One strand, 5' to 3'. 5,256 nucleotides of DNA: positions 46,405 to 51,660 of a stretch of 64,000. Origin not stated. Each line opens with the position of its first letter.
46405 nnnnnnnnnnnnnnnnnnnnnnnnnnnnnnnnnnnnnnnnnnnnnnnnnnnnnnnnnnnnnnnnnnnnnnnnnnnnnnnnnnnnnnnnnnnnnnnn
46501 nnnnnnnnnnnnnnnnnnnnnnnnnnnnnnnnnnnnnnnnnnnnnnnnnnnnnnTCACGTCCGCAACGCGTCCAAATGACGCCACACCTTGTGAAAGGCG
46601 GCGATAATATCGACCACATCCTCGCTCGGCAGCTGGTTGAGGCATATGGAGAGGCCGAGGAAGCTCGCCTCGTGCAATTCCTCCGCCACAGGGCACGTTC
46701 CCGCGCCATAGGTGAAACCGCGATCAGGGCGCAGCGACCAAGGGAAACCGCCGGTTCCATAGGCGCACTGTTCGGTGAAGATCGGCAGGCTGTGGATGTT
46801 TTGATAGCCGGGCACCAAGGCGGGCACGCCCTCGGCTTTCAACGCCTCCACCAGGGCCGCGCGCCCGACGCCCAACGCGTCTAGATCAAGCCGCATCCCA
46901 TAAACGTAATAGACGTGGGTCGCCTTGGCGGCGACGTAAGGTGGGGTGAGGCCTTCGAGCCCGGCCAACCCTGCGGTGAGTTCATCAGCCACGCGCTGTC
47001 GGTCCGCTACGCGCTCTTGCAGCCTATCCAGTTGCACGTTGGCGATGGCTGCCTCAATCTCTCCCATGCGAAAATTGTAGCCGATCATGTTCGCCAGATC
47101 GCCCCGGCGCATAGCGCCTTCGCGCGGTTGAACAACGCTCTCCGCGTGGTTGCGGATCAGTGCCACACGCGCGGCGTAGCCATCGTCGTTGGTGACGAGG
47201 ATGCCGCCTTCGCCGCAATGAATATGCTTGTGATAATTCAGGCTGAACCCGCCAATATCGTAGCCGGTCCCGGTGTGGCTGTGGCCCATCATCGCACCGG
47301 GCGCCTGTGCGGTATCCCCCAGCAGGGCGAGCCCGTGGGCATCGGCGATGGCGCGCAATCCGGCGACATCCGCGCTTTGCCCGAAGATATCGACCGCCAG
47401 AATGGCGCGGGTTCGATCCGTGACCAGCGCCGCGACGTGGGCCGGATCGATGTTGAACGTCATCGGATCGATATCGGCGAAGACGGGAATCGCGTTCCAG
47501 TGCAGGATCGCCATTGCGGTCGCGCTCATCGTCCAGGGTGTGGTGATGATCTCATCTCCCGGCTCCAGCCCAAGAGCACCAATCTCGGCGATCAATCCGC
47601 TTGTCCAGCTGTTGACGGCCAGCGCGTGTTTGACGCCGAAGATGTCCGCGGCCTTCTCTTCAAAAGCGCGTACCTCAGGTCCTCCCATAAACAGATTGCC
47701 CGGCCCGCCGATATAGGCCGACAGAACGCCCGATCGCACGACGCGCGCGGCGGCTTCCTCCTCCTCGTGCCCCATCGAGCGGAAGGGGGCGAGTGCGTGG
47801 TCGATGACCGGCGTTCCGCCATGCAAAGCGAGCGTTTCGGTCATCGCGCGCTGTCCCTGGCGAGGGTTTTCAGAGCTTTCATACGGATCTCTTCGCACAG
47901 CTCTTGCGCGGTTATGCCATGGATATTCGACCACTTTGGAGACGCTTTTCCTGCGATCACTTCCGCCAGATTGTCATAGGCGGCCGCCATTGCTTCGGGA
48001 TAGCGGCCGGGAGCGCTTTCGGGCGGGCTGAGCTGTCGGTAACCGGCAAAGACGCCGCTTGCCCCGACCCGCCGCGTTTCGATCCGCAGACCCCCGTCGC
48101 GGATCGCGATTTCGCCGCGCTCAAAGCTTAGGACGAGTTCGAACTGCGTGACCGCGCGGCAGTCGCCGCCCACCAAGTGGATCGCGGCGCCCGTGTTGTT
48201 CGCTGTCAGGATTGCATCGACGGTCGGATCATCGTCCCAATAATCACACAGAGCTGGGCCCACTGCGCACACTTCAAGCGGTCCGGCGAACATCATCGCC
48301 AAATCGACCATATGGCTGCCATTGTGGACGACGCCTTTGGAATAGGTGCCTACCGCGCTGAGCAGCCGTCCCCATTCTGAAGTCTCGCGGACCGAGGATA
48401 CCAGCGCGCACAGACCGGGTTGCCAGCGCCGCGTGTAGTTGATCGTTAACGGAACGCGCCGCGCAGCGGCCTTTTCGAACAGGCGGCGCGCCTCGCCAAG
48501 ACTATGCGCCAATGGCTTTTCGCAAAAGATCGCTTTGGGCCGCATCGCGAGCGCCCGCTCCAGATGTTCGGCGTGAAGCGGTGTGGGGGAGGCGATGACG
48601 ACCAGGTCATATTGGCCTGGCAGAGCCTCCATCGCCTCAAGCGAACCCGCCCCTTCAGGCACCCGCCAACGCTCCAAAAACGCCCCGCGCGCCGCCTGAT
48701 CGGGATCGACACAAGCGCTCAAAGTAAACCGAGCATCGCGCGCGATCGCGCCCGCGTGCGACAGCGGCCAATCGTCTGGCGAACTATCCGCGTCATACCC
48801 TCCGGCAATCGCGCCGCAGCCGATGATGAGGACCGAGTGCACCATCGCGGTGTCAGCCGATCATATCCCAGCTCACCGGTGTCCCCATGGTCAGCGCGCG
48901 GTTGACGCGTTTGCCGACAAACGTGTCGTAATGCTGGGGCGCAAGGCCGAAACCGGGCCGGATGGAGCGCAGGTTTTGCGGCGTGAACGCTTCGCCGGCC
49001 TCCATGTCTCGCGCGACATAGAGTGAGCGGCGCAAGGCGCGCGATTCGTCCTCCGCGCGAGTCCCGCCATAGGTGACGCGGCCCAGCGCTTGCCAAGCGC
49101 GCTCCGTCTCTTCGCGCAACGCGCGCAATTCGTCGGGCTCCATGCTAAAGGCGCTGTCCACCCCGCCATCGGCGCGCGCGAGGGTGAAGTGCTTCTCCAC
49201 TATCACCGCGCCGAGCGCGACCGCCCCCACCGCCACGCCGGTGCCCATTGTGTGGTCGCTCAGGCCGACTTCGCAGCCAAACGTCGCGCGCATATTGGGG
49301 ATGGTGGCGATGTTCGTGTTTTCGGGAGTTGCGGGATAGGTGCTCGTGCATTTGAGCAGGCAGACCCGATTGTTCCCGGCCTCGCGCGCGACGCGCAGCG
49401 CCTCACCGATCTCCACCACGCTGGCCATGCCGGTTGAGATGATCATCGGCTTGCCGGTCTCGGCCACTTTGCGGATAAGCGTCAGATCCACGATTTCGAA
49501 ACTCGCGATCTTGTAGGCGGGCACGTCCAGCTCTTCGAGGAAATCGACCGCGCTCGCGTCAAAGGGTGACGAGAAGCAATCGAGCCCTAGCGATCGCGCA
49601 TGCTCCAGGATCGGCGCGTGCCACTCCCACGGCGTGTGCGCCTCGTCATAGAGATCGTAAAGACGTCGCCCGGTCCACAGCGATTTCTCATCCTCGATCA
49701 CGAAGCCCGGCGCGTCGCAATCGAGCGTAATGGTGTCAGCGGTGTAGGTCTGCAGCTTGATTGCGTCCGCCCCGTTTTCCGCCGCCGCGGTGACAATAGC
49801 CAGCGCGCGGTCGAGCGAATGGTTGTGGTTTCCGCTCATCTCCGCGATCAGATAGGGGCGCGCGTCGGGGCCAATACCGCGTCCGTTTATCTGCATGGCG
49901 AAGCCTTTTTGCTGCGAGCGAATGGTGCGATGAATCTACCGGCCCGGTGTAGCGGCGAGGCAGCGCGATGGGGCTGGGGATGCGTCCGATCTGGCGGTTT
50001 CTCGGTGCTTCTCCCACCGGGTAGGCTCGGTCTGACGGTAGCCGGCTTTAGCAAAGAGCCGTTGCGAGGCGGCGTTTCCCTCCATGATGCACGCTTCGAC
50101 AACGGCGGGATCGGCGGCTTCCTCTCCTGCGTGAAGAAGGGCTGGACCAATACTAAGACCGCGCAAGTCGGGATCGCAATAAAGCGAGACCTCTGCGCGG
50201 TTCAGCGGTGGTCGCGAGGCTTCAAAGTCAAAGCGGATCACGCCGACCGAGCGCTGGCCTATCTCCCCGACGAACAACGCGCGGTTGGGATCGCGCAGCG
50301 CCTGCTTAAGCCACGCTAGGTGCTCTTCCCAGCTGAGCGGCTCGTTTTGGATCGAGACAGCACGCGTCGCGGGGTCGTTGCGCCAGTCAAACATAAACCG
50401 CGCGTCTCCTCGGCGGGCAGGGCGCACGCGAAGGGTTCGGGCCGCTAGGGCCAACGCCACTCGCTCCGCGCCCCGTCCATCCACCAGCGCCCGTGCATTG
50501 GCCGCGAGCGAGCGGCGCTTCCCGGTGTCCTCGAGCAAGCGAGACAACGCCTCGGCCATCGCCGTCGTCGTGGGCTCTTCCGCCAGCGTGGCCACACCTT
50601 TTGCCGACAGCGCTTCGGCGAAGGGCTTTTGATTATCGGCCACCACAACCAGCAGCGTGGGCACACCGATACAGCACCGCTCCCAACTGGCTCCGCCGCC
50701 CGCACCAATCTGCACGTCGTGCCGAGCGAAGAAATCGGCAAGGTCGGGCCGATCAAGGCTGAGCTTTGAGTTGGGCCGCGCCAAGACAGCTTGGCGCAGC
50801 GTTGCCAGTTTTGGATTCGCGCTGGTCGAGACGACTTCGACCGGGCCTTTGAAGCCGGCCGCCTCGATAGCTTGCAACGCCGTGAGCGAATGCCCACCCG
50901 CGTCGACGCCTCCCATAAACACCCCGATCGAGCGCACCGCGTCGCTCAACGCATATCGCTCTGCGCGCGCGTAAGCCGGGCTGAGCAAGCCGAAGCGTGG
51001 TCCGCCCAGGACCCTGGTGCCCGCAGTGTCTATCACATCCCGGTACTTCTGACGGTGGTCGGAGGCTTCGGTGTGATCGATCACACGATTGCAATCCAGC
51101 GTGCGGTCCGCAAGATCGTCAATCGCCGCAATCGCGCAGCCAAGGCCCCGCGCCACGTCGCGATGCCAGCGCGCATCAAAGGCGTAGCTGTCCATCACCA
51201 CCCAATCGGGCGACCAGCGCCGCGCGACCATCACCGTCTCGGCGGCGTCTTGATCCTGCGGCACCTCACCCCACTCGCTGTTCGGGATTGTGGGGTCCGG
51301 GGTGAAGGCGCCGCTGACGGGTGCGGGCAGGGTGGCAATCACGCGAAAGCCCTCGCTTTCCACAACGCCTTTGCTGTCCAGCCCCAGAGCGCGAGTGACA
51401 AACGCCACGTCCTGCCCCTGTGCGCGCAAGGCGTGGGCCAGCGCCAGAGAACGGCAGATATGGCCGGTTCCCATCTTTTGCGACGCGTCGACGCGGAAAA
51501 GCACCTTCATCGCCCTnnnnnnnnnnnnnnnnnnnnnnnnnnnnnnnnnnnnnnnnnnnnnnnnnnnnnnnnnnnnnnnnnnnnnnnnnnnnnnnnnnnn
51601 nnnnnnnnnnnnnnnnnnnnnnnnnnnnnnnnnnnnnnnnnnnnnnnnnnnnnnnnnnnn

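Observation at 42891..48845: Six-gene tailoring cassette after pseI: possible new nonulosonic acid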

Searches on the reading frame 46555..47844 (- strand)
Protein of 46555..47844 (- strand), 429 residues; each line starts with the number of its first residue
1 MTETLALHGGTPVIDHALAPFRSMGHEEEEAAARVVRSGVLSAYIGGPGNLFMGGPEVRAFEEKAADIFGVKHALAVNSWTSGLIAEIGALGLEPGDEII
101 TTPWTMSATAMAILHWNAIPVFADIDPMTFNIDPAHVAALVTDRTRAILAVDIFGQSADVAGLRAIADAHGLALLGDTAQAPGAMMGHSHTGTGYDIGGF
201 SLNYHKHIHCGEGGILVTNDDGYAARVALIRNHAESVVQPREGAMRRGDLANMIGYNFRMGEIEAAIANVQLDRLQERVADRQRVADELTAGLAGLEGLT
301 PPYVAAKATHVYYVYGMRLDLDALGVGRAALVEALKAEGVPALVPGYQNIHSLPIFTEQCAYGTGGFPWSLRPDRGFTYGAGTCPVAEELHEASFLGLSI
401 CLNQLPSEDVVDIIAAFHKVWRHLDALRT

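Call 4: search_protein_families(library=pfam, proteins=[window:46555-47844:-], max_evalue=0.01)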
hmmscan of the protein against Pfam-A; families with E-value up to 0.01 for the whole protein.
window:46555-47844:- (429 aa): 2 families
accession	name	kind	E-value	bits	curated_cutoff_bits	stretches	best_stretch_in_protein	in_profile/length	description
PF01041.23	DegT_DnrJ_EryC1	-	1.4e-81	275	19.8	1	51-368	20-329/360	DegT/DnrJ/EryC1/StrS aminotransferase family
PF01212.27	Beta_elim_lyase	-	1.3e-05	25.1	27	1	55-308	31-280/288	Beta-eliminating lyase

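Call 5: search_protein_families(library=ncbifam, proteins=[window:46555-47844:-], max_evalue=0.01)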
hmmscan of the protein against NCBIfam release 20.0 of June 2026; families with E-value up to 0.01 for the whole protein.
window:46555-47844:- (429 aa): 16 families
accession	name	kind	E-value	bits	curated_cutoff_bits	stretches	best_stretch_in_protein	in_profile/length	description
TIGR03588.1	PseC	equivalog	1.5e-58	198.6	423.5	1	53-361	27-339/380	UDP-4-amino-4,6-dideoxy-N-acetyl-beta-L-altrosamine transaminase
NF008658.2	PRK11658.1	equivalog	1.7e-50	171.8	631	1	23-341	11-319/379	UDP-4-amino-4-deoxy-L-arabinose aminotransferase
TIGR04181.1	NHT_00031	hypoth_equivalog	1.4e-47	162.3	420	1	55-360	29-339/359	LegC family aminotransferase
TIGR04427.1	PLP_DesI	equivalog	3.6e-44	151.4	650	1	51-342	47-326/390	dTDP-4-dehydro-6-deoxyglucose aminotransferase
NF008687.0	PRK11706.1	equivalog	1.1e-39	136.3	375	1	62-356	37-329/375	dTDP-4-amino-4,6-dideoxygalactose transaminase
NF011936.0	PRK15407.1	equivalog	6.7e-36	123.9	423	2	55-231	64-248/440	lipopolysaccharide biosynthesis protein RfbH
TIGR02379.1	ECA_wecE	subfamily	1.5e-30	106.2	434.85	1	62-352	37-326/376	dTDP-4-amino-4,6-dideoxy-D-glucose transaminase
NF009079.0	PRK12414.1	subfamily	3.1e-05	23.2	481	1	75-162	94-180/384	methionine aminotransferase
NF004621.0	PRK05957.1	equivalog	0.0025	16.6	498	1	93-151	110-167/389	pyridoxal phosphate-dependent aminotransferase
NF006096.0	PRK08248.1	equivalog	0.0025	16.5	726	1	56-179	64-187/431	homocysteine synthase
NF041364.1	GntC_guanitoxin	equivalog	0.0026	16.7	415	1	82-177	70-173/356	guanitoxin biosynthesis PLP-dependent (S)-gamma-hydroxy-L-arginine cyclodehydratase GntC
TIGR01976.1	am_tr_V_VC1184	hypoth_equivalog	0.004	16.5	352.35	1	92-180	102-197/401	cysteine desulfurase-like protein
NF006488.0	PRK08912.1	equivalog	0.0046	15.9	498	1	92-152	107-167/387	aminotransferase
NF005855.0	PRK07777.1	equivalog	0.0048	16.2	553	1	31-150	49-169/391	pyridoxal phosphate-dependent aminotransferase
NF000586.1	PRK00011.1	subfamily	0.0069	15.2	335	0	93-226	99-239/404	serine hydroxymethyltransferase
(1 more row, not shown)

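Call 47: search_solved_structures(query=window:46555-47844:-, max_evalue=1e-20)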
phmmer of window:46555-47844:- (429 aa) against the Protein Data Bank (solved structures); distinct sequences matched with E-value up to 1e-20: 46.
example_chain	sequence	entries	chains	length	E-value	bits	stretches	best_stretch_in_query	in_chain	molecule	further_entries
8gyh_B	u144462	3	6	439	1.7e-55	192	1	54-427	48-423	DegT/DnrJ/EryC1/StrS family aminotransferase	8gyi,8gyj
3bn1_A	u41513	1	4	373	9.5e-50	173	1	58-357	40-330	Perosamine synthetase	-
3dr7_A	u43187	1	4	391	1.1e-49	172.8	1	58-357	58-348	Putative perosamine synthetase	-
3dr4_A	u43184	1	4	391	7.8e-49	170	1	58-357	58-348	Putative perosamine synthetase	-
8sng_A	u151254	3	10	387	3.3e-42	148.2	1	53-341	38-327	UDP-4-amino-4-deoxy-L-arabinose--oxoglutarate aminotransferase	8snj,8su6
5w70_A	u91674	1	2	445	4.5e-42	147.8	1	58-424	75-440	L-glutamine:2-deoxy-scyllo-inosose aminotransferase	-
7b0d_A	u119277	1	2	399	1.8e-40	142.5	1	51-319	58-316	Glutamine--scyllo-inositol transaminase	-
3nu7_A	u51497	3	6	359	2.8e-39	138.5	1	52-345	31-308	Aminotransferase WbpE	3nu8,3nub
3nyu_A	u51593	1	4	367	3.1e-39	138.4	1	52-345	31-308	Aminotransferase WbpE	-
2c7t_A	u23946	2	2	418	1.2e-38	136.4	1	59-388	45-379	GLUTAMINE-2-DEOXY-SCYLLO-INOSOSE AMINOTRANSFERASE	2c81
5w71_A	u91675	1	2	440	1.4e-38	136.2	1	59-388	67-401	L-glutamine:2-deoxy-scyllo-inosose aminotransferase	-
3nys_A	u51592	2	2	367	1.9e-38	135.8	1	52-345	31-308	Aminotransferase WbpE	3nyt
7b0m_AAA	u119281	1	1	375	2.7e-36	128.7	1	54-342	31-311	Sugar aminotransferase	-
7l7x_AAA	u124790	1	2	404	3.3e-36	128.4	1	20-342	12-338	DegT/DnrJ/EryC1/StrS aminotransferase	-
2oga_A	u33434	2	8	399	3.4e-35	125.1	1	49-320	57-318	Transaminase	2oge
5k8b_A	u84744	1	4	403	4.6e-31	111.5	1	21-284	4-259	8-amino-3,8-dideoxy-alpha-D-manno-octulosonate transaminase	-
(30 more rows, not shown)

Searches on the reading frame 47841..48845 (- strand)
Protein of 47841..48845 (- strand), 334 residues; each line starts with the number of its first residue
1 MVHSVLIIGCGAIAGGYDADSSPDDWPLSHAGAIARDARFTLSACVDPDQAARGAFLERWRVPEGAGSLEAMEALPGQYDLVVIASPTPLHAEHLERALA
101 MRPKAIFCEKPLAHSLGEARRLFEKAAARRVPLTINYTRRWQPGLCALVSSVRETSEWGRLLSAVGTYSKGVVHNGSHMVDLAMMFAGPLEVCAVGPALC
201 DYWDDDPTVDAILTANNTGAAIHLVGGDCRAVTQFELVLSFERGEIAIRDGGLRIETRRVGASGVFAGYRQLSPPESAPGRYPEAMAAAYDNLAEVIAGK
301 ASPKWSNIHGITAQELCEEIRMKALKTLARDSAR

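Call 4: search_protein_families(library=pfam, proteins=[window:47841-48845:-], max_evalue=0.01)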
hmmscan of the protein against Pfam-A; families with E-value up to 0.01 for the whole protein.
window:47841-48845:- (334 aa): 1 family
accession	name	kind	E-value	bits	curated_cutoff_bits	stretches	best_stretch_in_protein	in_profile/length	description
PF01408.29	GFO_IDH_MocA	-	3.9e-15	57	24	1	5-137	3-120/120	Oxidoreductase family, NAD-binding Rossmann fold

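Call 5: search_protein_families(library=ncbifam, proteins=[window:47841-48845:-], max_evalue=0.01)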
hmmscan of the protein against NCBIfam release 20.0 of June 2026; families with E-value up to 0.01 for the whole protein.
window:47841-48845:- (334 aa): 8 families
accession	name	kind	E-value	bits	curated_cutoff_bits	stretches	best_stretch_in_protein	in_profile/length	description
TIGR04380.1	myo_inos_iolG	equivalog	1.2e-17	63.8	355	1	30-153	16-138/330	inositol 2-dehydrogenase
NF041392.1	XylDh_Gfo6_Halo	equivalog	1.9e-10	40.1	350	1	77-145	81-148/350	D-xylose 1-dehydrogenase Gfo6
NF052479.1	LevoglcsnDh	equivalog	1.4e-07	30.6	650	1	79-170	74-163/386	levoglucosan dehydrogenase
NF040723.1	UDP-GlcNAcDh_Arch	equivalog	4.4e-06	26.4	450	1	73-163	55-143/302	UDP-N-acetylglucosamine 3-dehydrogenase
NF052679.1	InsChiInosDhIolG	equivalog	2.4e-05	23.5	540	1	79-154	67-142/343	bifunctional inositol 2-dehydrogenase/D-chiro-inositol 1-dehydrogenase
NF058561.1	BT_2158_fam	equivalog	0.00018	20.2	750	1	74-131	92-148/487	glycoside 3-dehydrogenase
NF008607.0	PRK11579.1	subfamily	0.00062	18.9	330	1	78-153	64-138/346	oxidoreductase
NF007574.0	PRK10206.1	equivalog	0.0038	16.3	352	1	78-148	65-132/345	oxidoreductase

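Call 18: search_solved_structures(query=window:47841-48845:-, max_evalue=0.001)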
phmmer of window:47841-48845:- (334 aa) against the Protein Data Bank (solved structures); distinct sequences matched with E-value up to 0.001: 21.
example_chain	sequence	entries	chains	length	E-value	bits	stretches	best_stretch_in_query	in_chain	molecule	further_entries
4hkt_A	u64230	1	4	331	3.3e-08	36.5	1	30-152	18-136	Inositol 2-dehydrogenase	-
3moi_A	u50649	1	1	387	2.6e-07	33.5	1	42-156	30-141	Probable dehydrogenase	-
1tlt_A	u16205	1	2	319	4.7e-07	32.7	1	35-149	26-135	PUTATIVE OXIDOREDUCTASE (VIRULENCE FACTOR mviM HOMOLOG)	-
1evj_A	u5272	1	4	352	1.8e-06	30.8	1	78-161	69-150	GLUCOSE-FRUCTOSE OXIDOREDUCTASE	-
1ofg_A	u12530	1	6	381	2.1e-06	30.6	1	78-161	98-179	GLUCOSE-FRUCTOSE OXIDOREDUCTASE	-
1ryd_A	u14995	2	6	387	2.2e-06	30.5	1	78-161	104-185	glucose-fructose oxidoreductase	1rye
1h6a_A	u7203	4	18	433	2.4e-06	30.4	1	78-161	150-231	PRECURSOR FORM OF GLUCOSE-FRUCTOSE OXIDOREDUCTASE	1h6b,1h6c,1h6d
7wzd_A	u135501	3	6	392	5.1e-06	29.3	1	34-141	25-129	4,5-dihydroxyphthalate dehydrogenase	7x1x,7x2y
9m37_A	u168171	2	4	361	5.7e-06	29.1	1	58-145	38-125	P581a DgpA2 and isoorientin complex structure | Gfo/Idh/MocA family protein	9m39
8zn9_A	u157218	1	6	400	6.9e-06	28.9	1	42-154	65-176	Oxidoreductase, putative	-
6a3f_A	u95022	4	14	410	1e-05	28.4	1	80-170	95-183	Putative dehydrogenase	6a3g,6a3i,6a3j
3db2_A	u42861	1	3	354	3.4e-05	26.6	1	26-169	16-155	putative NADPH-dependent oxidoreductase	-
5uhw_A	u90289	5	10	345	4.2e-05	26.3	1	65-156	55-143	Oxidoreductase protein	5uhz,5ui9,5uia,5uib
6ktj_A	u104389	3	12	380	0.00017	24.3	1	78-168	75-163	Scyllo-inositol dehydrogenase with L-glucose dehydrogenase activity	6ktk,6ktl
5ya8_A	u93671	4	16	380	0.00017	24.3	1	78-168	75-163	Scyllo-inositol dehydrogenase with L-glucose dehydrogenase activity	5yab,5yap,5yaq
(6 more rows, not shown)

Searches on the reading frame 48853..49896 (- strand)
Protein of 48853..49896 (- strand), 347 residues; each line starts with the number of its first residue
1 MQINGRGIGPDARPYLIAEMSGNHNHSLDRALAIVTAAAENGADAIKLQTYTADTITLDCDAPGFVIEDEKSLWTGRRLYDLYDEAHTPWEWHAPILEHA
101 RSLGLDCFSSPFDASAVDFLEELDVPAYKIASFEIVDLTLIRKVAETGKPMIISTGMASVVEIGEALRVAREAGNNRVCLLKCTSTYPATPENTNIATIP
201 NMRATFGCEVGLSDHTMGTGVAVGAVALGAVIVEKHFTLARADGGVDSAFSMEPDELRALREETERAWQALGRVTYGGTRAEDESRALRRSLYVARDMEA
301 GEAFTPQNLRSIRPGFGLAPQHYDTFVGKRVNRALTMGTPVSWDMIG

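Call 4: search_protein_families(library=pfam, proteins=[window:48853-49896:-], max_evalue=0.01)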
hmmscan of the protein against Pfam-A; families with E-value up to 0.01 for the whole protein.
window:48853-49896:- (347 aa): 2 families
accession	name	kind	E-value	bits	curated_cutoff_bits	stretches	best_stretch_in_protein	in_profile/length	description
PF03102.20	NeuB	-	1.5e-86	290.3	22.1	1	34-274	1-239/241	NeuB family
PF08666.17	SAF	-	2.5e-14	54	21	1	289-346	1-62/63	SAF domain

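Call 5: search_protein_families(library=ncbifam, proteins=[window:48853-49896:-], max_evalue=0.01)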
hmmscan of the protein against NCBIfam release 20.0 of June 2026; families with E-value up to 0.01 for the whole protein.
window:48853-49896:- (347 aa): 2 families
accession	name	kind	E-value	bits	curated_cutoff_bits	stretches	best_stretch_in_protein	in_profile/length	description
TIGR03586.1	PseI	equivalog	2.7e-147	490.2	340.25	1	14-341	2-327/327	pseudaminic acid synthase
TIGR03569.1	NeuB_NnaB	equivalog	1.6e-82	277.2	399.65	1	15-338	2-326/329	N-acetylneuraminate synthase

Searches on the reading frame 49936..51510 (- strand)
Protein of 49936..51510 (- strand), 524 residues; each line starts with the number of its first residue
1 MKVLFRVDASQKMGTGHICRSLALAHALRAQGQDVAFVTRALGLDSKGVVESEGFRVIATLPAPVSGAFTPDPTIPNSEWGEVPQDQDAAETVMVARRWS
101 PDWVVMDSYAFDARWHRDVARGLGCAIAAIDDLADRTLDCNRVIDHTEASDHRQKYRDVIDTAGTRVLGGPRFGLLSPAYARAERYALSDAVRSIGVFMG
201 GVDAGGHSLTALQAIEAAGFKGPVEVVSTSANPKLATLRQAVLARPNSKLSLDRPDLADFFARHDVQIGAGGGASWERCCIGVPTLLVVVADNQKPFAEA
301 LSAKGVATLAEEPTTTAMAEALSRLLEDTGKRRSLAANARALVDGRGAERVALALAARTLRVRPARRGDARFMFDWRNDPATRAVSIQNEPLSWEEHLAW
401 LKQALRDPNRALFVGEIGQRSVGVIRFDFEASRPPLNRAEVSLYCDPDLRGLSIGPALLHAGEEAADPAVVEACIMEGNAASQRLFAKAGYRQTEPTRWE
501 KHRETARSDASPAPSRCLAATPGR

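Call 4: search_protein_families(library=pfam, proteins=[window:49936-51510:-], max_evalue=0.01)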
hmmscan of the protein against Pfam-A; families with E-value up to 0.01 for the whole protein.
window:49936-51510:- (524 aa): 4 families
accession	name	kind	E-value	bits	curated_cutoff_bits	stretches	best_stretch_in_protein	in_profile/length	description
PF13302.13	Acetyltransf_3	-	1.6e-09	39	25.4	1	360-492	2-138/138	Acetyltransferase (GNAT) domain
PF00583.31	Acetyltransf_1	-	2.3e-09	38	20.7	1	374-491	5-116/116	Acetyltransferase (GNAT) family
PF13508.13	Acetyltransf_7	-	5.4e-05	23.9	27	1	409-492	2-83/84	Acetyltransferase (GNAT) domain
PF13673.13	Acetyltransf_10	-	0.001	19.5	23.6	1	401-500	22-116/128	Acetyltransferase (GNAT) domain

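Call 5: search_protein_families(library=ncbifam, proteins=[window:49936-51510:-], max_evalue=0.01)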
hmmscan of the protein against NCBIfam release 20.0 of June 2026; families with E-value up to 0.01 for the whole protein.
window:49936-51510:- (524 aa): 6 families
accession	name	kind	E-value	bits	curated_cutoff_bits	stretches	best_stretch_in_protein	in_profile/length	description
TIGR03590.1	PseG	equivalog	4.9e-65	219.9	153.55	1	1-301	1-280/280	UDP-2,4-diacetamido-2,4,6-trideoxy-beta-L-altropyranose hydrolase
TIGR03585.1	PseH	equivalog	3.2e-11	43.5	93.1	1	371-495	12-137/156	UDP-4-amino-4,6-dideoxy-N-acetyl-beta-L-altrosamine N-acetyltransferase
TIGR01133.1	murG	equivalog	2.8e-07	29.9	250.25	1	225-352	215-350/353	undecaprenyldiphospho-muramoylpentapeptide beta-N-acetylglucosaminyltransferase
TIGR04516.1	glycosyl_450act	subfamily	0.0005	19.2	440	0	84-114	108-138/418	activator-dependent family glycosyltransferase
NF040503.1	resist_ArsN1a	equivalog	0.00057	19.7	170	1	412-493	50-135/159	arsinothricin resistance N-acetyltransferase ArsN1 family A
TIGR04047.1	MSMEG_0565_glyc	hypoth_equivalog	0.0022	17.2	259.85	0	289-348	303-360/373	MSMEG_0565 family glycosyltransferase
